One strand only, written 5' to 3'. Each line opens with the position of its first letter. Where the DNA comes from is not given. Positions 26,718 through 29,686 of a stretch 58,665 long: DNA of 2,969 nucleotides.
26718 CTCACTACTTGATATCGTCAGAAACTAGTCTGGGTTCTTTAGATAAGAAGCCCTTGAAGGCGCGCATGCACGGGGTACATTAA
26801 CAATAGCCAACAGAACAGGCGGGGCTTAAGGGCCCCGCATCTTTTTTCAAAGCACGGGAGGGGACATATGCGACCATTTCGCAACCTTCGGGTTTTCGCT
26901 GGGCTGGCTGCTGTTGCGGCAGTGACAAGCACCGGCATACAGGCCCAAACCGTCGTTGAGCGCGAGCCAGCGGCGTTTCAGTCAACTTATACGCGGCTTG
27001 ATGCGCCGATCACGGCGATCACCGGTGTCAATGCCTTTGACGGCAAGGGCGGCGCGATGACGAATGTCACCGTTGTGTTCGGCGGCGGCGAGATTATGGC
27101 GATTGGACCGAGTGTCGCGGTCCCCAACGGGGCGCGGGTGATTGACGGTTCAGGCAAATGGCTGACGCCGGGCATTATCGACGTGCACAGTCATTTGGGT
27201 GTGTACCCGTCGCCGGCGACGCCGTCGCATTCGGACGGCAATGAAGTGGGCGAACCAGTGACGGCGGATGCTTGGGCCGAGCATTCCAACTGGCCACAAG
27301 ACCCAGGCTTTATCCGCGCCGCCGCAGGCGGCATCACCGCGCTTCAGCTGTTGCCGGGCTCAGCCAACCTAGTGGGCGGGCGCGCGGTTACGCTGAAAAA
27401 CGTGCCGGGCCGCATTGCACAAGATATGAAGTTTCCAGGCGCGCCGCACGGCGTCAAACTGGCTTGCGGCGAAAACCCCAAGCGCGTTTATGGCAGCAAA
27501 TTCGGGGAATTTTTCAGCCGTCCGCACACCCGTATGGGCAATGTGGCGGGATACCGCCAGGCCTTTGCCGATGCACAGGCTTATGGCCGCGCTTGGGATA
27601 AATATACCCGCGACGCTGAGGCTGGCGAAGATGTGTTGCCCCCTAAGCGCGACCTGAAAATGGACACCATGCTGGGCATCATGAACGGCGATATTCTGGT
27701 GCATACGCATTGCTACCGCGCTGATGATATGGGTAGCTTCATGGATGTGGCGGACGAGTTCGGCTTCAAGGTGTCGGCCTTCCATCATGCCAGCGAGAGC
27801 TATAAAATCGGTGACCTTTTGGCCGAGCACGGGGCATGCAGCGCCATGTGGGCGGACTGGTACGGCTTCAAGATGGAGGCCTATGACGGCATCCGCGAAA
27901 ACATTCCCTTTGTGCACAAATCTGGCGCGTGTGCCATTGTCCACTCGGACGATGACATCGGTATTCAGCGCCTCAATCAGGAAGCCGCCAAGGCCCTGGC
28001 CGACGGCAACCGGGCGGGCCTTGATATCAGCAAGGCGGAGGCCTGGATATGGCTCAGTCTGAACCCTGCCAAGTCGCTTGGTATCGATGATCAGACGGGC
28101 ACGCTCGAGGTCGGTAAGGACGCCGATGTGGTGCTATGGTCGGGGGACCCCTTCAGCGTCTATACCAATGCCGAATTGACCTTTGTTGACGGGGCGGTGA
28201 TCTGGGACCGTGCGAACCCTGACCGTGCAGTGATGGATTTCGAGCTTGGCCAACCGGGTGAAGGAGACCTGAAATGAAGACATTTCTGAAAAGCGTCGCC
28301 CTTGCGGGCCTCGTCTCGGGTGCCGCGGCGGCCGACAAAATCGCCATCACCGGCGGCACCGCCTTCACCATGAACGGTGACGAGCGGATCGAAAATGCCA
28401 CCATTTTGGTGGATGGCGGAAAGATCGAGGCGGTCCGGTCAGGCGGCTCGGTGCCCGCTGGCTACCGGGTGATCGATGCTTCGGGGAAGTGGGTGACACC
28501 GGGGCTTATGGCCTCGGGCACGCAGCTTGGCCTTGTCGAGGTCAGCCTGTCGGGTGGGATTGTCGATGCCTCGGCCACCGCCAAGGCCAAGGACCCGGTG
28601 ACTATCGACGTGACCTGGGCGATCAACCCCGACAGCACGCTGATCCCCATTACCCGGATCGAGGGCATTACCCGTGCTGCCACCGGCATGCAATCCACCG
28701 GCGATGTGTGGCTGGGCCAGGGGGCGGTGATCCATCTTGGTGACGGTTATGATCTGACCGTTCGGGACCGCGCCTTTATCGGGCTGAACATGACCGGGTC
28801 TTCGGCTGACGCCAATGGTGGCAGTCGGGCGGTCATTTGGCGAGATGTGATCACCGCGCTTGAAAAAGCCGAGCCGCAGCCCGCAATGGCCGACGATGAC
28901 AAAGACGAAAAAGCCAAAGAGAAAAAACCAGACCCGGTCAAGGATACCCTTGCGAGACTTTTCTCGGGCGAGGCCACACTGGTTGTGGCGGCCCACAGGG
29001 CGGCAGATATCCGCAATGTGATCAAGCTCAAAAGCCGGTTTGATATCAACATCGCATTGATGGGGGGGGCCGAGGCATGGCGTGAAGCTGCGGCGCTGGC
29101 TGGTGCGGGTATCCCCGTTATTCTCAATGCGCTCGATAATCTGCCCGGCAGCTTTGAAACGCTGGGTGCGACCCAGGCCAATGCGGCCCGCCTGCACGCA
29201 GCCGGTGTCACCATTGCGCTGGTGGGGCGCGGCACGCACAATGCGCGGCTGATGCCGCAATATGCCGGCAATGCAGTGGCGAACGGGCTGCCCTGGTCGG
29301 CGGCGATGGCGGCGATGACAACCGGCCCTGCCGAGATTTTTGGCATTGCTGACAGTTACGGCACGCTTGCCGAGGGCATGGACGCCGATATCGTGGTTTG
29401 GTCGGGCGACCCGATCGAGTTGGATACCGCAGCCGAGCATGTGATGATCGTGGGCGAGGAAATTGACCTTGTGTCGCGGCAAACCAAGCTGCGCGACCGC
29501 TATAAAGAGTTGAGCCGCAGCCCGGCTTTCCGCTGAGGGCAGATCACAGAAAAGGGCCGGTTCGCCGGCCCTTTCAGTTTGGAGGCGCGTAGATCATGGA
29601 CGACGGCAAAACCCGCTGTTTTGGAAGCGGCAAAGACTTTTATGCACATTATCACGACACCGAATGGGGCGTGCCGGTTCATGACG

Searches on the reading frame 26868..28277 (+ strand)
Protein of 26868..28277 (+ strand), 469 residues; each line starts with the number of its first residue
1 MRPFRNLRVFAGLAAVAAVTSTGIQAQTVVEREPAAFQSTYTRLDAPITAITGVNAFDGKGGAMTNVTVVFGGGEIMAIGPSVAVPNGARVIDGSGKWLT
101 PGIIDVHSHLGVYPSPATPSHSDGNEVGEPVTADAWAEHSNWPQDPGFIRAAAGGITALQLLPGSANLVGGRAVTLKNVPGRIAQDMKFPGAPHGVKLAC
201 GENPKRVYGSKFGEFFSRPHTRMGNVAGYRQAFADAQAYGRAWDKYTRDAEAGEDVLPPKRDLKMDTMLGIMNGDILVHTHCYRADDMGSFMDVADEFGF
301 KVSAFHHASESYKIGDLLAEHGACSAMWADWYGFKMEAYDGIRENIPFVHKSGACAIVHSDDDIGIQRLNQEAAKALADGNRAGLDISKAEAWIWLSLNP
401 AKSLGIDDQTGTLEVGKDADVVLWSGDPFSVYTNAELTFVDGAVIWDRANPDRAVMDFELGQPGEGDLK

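Call 8: search_protein_families(library=pfam, proteins=[window:26868-28277:+])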
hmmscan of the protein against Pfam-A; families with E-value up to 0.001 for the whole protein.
window:26868-28277:+ (469 aa): 2 families
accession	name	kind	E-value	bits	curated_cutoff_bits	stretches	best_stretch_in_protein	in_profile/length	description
PF07969.17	Amidohydro_3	-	8.6e-13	49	29.7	1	387-445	407-471/472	Amidohydrolase family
PF01979.26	Amidohydro_1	-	2.1e-12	47.4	25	1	378-440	274-329/345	Amidohydrolase family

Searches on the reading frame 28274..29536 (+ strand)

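Call 8: search_protein_families(library=pfam, proteins=[window:28274-29536:+])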
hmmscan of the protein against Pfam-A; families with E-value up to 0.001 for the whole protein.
window:28274-29536:+ (420 aa): 2 families
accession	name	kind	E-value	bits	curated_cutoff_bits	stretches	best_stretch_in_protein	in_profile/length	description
PF07969.17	Amidohydro_3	-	6.7e-12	46.1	29.7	1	337-394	405-468/472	Amidohydrolase family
PF01979.26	Amidohydro_1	-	5.7e-11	42.7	25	1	277-385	215-323/345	Amidohydrolase family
